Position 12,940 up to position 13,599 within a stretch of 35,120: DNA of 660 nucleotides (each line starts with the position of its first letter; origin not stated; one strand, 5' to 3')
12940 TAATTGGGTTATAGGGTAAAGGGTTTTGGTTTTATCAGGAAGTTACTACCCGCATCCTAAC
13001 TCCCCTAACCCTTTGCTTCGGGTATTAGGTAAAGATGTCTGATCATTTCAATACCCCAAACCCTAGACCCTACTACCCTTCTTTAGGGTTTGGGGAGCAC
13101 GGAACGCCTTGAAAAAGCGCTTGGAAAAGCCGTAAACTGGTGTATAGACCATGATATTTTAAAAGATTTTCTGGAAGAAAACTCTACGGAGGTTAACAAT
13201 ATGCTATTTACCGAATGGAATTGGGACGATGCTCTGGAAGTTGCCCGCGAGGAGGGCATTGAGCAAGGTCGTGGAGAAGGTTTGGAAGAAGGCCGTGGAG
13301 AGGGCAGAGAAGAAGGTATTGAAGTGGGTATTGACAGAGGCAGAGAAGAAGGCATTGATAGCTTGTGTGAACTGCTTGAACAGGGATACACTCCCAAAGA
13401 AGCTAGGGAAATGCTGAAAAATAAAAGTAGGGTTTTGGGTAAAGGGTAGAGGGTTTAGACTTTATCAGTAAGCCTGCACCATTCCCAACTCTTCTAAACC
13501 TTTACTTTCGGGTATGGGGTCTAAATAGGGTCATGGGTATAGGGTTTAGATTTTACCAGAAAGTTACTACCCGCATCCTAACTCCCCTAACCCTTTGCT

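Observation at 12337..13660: Modular GGGT/ACCC-rich intergenic repeat family at five loci (about ten units), REP/BOX/MITE-like, no name known to me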

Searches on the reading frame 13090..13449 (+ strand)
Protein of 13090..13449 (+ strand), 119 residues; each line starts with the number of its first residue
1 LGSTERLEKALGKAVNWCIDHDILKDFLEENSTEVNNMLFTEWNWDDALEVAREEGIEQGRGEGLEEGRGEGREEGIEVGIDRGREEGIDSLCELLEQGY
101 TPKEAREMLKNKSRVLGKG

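Call 14: search_protein_families(library=pfam, proteins=[window:13090-13449:+], max_evalue=0.01)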
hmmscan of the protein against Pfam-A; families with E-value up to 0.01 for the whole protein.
window:13090-13449:+ (119 aa): 1 family
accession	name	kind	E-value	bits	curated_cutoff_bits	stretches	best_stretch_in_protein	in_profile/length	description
PF09811.14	Yae1_N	-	0.00084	19.4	27.5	1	54-85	3-34/39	Essential protein Yae1, N terminal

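Call 16: search_protein_families(library=ncbifam, proteins=[window:13090-13449:+], max_evalue=1)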
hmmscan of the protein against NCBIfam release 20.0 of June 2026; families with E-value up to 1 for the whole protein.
window:13090-13449:+ (119 aa): 5 families
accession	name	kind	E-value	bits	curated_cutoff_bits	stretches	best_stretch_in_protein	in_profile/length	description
NF004270.2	PRK05687.2-1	equivalog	1.4e-07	31.3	180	1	45-93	38-87/223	flagellar assembly protein FliH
NF009925.1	PRK13386.1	equivalog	1.8e-07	30.6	192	1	42-89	32-79/228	flagellar assembly protein FliH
NF004267.1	PRK05687.1-3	equivalog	2e-07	30.4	293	1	33-90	56-113/266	flagellar assembly protein FliH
NF004266.1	PRK05687.1-1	equivalog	1.6e-05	24.5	260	1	36-91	33-88/230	flagellar assembly protein FliH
NF005198.1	PRK06669.1-3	equivalog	0.27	10.4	200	1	42-71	128-157/299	flagellar assembly protein FliH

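Call 32: find_homologous_proteins(query=window:13090-13446:+, max_evalue=0.001)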
Query window:13090-13446:+ (119 aa): 76 proteins with E <= 0.001 among 118 candidates.
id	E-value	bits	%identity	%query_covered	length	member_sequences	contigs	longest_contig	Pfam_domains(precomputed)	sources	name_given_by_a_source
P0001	1.7e-70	253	99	100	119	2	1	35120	-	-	-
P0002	2.2e-54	201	84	98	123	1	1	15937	-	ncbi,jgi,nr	ncbi:MAG: hypothetical protein LBV68_02480 [Spirochaetaceae bacterium]|jgi:flagellar biosynthesis/ty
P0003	1.2e-53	198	84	95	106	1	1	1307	-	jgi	jgi:predicted transposase YdaD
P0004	2.3e-43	165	76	98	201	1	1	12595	PF09811.15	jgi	jgi:hypothetical protein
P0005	5.5e-41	157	71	96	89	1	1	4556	-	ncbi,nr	ncbi:MAG: hypothetical protein LBV68_02595, partial [Spirochaetaceae bacterium]|nr:hypothetical prot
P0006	7.0e-40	154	77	93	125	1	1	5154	-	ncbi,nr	ncbi:MAG: hypothetical protein LBV68_02685, partial [Spirochaetaceae bacterium]|nr:hypothetical prot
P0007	4.0e-33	132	84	67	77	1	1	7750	-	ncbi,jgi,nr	ncbi:MAG: hypothetical protein LBV68_04410 [Spirochaetaceae bacterium]|jgi:flagellar biosynthesis/ty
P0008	2.9e-29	120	63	82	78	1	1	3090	-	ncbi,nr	ncbi:MAG: hypothetical protein LBV68_01660, partial [Spirochaetaceae bacterium]|nr:hypothetical prot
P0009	1.8e-23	101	62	69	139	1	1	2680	PF09811.15,PF27070.1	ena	-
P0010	4.7e-22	96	60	74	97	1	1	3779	-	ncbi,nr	ncbi:MAG: hypothetical protein LBJ31_05070, partial [Treponema sp.]|nr:hypothetical protein [Trepone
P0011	5.1e-22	96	56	78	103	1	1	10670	PF09811.15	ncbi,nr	ncbi:MAG: hypothetical protein LBI67_04595, partial [Treponema sp.]|nr:hypothetical protein [Trepone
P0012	3.2e-21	94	69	67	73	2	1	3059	-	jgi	jgi:hypothetical protein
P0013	1.5e-20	91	59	70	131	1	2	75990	-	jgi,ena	-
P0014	7.3e-20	89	60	70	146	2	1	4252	PF27070.1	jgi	-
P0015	1.5e-19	88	59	43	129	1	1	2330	PF27070.1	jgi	jgi:predicted transposase/invertase (TIGR01784 family)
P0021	1.5e-17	82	67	35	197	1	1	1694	-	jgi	jgi:hypothetical protein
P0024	7.7e-16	76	55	61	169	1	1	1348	PF27070.1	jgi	jgi:predicted transposase/invertase (TIGR01784 family)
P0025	1.1e-15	76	53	71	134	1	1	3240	-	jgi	jgi:predicted transposase/invertase (TIGR01784 family)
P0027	2.0e-15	75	63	52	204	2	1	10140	-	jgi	-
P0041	3.6e-13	68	63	45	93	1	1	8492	PF27070.1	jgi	jgi:predicted transposase/invertase (TIGR01784 family)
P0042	5.7e-13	67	44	86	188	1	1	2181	-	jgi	jgi:predicted transposase/invertase (TIGR01784 family)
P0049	5.1e-11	61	63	44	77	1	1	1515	PF27070.1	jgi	jgi:predicted transposase/invertase (TIGR01784 family)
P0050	8.9e-11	60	47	73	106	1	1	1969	-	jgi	jgi:hypothetical protein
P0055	3.1e-10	58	56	50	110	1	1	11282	-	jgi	jgi:predicted transposase/invertase (TIGR01784 family)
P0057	1.2e-9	56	48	42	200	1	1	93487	PF27070.1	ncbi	ncbi:hypothetical protein R84B8_00296 [Treponema sp. R8-4-B8]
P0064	2.8e-7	49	57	45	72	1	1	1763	PF27070.1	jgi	jgi:predicted transposase/invertase (TIGR01784 family)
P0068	2.4e-6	46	42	58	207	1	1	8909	-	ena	-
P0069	2.5e-5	42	44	57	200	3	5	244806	-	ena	-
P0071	2.9e-5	42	81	26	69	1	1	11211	PF27070.1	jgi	jgi:predicted transposase/invertase (TIGR01784 family)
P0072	1.1e-4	40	75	27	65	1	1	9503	PF27070.1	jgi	jgi:predicted transposase/invertase (TIGR01784 family)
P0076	8.0e-4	37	44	23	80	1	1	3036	-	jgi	jgi:predicted transposase/invertase (TIGR01784 family)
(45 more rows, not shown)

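Call 33: find_encoding_contigs(protein=P0002, flank=10000, max_places=4)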
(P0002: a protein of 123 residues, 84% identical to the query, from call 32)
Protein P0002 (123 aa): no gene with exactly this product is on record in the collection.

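Call 34: find_encoding_contigs(protein=P0004, flank=10000, max_places=4)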
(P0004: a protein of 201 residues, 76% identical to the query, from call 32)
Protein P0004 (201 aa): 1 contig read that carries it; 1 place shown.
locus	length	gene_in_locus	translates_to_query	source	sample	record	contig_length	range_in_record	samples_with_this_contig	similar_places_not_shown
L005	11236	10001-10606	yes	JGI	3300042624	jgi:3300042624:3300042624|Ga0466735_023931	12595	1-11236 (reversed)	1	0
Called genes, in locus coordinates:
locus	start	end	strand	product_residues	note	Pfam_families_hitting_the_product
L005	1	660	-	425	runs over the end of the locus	PF00465:Fe-ADH, PF13685:Fe-ADH_2, PF25137:ADH_Fe_C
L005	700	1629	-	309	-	PF02779:Transket_pyr, PF02780:Transketolase_C, PF22613:Transketolase_C_1 (weak)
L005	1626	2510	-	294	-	PF13292:DXP_synthase_N, PF00456:Transketolase_N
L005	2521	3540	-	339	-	PF08240:ADH_N, PF01262:AlaDh_PNT_C (weak), PF00107:ADH_zinc_N, PF13602:ADH_zinc_N_2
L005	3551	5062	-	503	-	PF01970:TctA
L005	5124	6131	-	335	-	PF03401:TctC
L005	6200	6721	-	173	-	PF07331:TctB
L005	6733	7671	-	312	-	PF00106:adh_short (weak), PF01073:3Beta_HSD, PF01370:Epimerase, PF02719:Polysacc_synt_2, PF04321:RmlD_sub_bind, PF07993:NAD_binding_4, PF13460:NAD_binding_10, PF16363:GDP_Man_Dehyd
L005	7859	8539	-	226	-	PF00392:GntR, PF07729:FCD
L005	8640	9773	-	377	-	PF02595:Gly_kinase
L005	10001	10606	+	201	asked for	PF09811:Yae1_N (weak)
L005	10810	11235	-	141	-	?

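Call 36: find_encoding_contigs(protein=P0013, flank=10000, max_places=4)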
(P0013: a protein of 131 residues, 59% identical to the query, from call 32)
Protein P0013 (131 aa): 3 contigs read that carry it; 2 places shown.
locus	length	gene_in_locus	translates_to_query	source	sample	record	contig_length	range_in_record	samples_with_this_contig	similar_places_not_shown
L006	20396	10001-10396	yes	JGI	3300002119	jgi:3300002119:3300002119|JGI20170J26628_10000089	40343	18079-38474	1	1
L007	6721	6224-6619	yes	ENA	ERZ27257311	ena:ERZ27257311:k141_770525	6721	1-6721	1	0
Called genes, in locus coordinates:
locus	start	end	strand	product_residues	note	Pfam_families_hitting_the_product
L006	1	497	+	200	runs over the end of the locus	PF13036:LpoB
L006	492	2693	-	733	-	-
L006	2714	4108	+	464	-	PF02614:UxaC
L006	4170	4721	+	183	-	PF07155:ECF-ribofla_trS, PF12822:ECF_trnsprt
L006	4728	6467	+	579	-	PF00005:ABC_tran, PF02463:SMC_N (faint), PF13191:AAA_16 (faint), PF13476:AAA_23 (faint), PF13555:AAA_29 (faint), PF00004:AAA (faint), PF12558:DUF3744, PF00005:ABC_tran, +1 more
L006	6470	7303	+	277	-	PF02361:CbiQ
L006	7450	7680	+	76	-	-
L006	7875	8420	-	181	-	-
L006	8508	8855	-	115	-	PF13560:HTH_31, PF12844:HTH_19 (weak), PF01381:HTH_3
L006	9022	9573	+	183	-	-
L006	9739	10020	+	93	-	-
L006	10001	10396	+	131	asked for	-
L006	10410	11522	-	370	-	PF00294:PfkB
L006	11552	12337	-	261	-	PF03099:BPL_LplA_LipB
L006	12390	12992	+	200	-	PF00702:Hydrolase (weak), PF12710:HAD (weak)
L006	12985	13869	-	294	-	PF00009:GTP_EFTU, PF00350:Dynamin_N (faint), PF01926:MMR_HSR1, PF02421:FeoB_N, PF03193:RsgA_GTPase (faint), PF07650:KH_2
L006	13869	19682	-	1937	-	PF13860:FlgD_ig (weak)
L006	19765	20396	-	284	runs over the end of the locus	PF06426:SATase_N (faint), PF00132:Hexapep (faint)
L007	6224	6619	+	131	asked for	-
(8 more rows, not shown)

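Call 37: find_encoding_contigs(protein=P0007, flank=10000, max_places=4)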
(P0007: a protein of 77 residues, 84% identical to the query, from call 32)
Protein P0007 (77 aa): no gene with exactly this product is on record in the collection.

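Call 40: search_protein_families(library=pfam, proteins=[L006:9022-9573:+, L006:9739-10020:+, L006:10001-10396:+, P0004, P0057, P0069, P0015, P0009], max_evalue=0.01)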
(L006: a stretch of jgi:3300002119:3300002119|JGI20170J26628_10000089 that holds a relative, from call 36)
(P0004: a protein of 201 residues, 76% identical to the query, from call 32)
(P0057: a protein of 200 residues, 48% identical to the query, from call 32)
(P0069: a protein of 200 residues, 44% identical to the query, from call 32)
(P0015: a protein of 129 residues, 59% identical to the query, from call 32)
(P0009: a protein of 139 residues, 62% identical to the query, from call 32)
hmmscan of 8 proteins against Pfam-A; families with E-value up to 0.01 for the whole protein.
L006:9022-9573:+ (183 aa): 0 families

L006:9739-10020:+ (93 aa): 0 families

L006:10001-10396:+ (131 aa): 1 family
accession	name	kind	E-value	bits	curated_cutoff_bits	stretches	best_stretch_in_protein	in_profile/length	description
PF09811.14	Yae1_N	-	0.0022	18.1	27.5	1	73-97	3-27/39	Essential protein Yae1, N terminal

P0004 (201 aa): 1 family
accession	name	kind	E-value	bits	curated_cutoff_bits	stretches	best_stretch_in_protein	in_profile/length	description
PF09811.14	Yae1_N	-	6.8e-06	26.1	27.5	1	150-178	3-31/39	Essential protein Yae1, N terminal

P0057 (200 aa): 0 families

P0069 (200 aa): 0 families

P0015 (129 aa): 1 family
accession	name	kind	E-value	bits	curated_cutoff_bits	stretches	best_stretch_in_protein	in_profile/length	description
PF09811.14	Yae1_N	-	0.0011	19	27.5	1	75-95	7-27/39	Essential protein Yae1, N terminal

P0009 (139 aa): 1 family
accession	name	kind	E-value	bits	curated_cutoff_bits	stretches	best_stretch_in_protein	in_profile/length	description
PF09811.14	Yae1_N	-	5.8e-08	32.7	27.5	2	57-88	2-33/39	Essential protein Yae1, N terminal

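Call 44: find_encoding_contigs(protein=P0006, flank=10000, max_places=4)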
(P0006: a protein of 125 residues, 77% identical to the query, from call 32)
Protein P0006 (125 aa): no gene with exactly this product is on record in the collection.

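Call 45: find_encoding_contigs(protein=P0005, flank=10000, max_places=4)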
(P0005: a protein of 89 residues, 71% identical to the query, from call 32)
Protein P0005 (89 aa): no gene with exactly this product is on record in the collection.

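Call 53: find_encoding_contigs(protein=P0012, flank=10000, max_places=6)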
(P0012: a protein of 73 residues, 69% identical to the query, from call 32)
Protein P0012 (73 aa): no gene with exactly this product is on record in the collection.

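Call 54: find_encoding_contigs(protein=P0003, flank=10000, max_places=6)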
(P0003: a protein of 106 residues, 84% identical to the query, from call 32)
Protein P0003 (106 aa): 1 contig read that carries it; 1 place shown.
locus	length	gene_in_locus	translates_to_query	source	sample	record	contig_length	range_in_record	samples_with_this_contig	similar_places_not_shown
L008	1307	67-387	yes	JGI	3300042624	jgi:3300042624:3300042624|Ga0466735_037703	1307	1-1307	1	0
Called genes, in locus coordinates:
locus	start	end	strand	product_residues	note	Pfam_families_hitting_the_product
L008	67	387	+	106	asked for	-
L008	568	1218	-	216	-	PF03781:FGE-sulfatase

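Call 81: search_solved_structures(query=A3, max_evalue=1, show_alignments=1)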
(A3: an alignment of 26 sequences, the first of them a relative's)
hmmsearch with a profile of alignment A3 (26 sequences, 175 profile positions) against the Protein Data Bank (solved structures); distinct sequences matched with E-value up to 1: 3.
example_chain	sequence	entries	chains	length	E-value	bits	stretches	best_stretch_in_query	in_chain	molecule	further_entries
9vfo_A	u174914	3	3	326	0.87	12.6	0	50-99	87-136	MAP/microtubule affinity-regulating kinase 3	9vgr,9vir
8uoi_A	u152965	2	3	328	0.88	12.5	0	50-99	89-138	MAP/microtubule affinity-regulating kinase 3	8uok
8uoh_A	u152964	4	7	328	0.88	12.5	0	50-99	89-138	MAP/microtubule affinity-regulating kinase 3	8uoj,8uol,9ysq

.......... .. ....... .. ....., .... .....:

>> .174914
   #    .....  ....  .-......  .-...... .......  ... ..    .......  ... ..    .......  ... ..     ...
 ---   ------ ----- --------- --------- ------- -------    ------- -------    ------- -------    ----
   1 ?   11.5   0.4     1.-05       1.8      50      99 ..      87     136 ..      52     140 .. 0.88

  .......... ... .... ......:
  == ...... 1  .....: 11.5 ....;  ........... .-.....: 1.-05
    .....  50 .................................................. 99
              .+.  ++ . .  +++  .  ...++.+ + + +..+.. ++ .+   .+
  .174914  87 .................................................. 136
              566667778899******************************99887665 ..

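Call 82: search_protein_families(library=ncbifam, proteins=[P0057, P0027, P0068, P0069, P0021, P0050], max_evalue=0.01)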
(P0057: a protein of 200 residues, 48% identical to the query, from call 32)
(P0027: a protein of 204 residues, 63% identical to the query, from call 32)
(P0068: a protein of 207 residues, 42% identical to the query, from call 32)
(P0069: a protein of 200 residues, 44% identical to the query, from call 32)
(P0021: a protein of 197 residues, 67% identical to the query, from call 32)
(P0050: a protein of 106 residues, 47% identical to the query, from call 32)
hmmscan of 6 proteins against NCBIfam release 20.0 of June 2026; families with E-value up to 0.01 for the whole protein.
P0057 (200 aa): 1 family
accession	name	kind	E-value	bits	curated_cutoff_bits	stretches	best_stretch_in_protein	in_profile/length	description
TIGR01784.1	T_den_put_tspse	subfamily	5.8e-06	26.3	52.1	1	66-197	142-272/273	Rpn family recombination-promoting nuclease/putative transposase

P0027 (204 aa): 1 family
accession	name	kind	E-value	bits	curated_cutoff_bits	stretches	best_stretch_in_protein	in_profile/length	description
TIGR01784.1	T_den_put_tspse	subfamily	2.9e-07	30.6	52.1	1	34-200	100-271/273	Rpn family recombination-promoting nuclease/putative transposase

P0068 (207 aa): 1 family
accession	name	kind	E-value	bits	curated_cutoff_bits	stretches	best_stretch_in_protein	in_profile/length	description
TIGR01784.1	T_den_put_tspse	subfamily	8.6e-08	32.3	52.1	1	154-201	225-272/273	Rpn family recombination-promoting nuclease/putative transposase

P0069 (200 aa): 0 families

P0021 (197 aa): 0 families

P0050 (106 aa): 0 families

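Call 97: predict_structure(alignment_id=A3)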
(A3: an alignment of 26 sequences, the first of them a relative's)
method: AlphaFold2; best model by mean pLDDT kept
length: 119 residues; sequences in the alignment: 26
mean_pLDDT: 61.7   pTM: 0.34
mean pLDDT of the five models: 61.7, 54.7, 52.4, 50.5, 48.9
residues with pLDDT >= 90: 6; 70-90: 44; 50-70: 28; < 50: 41
segments of 3 or more residues with pLDDT < 50: 54-87, 116-119
pLDDT, mean of each block of 10 residues (from residue 1): 67 88 90 79 59 46 37 37 46 71 70 49
secondary structure, 60 per line:
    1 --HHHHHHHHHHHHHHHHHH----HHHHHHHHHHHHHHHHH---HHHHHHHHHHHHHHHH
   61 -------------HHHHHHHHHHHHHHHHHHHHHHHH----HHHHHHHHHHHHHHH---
elements in order: H3-20 H25-41 H45-60 H74-97 H102-116
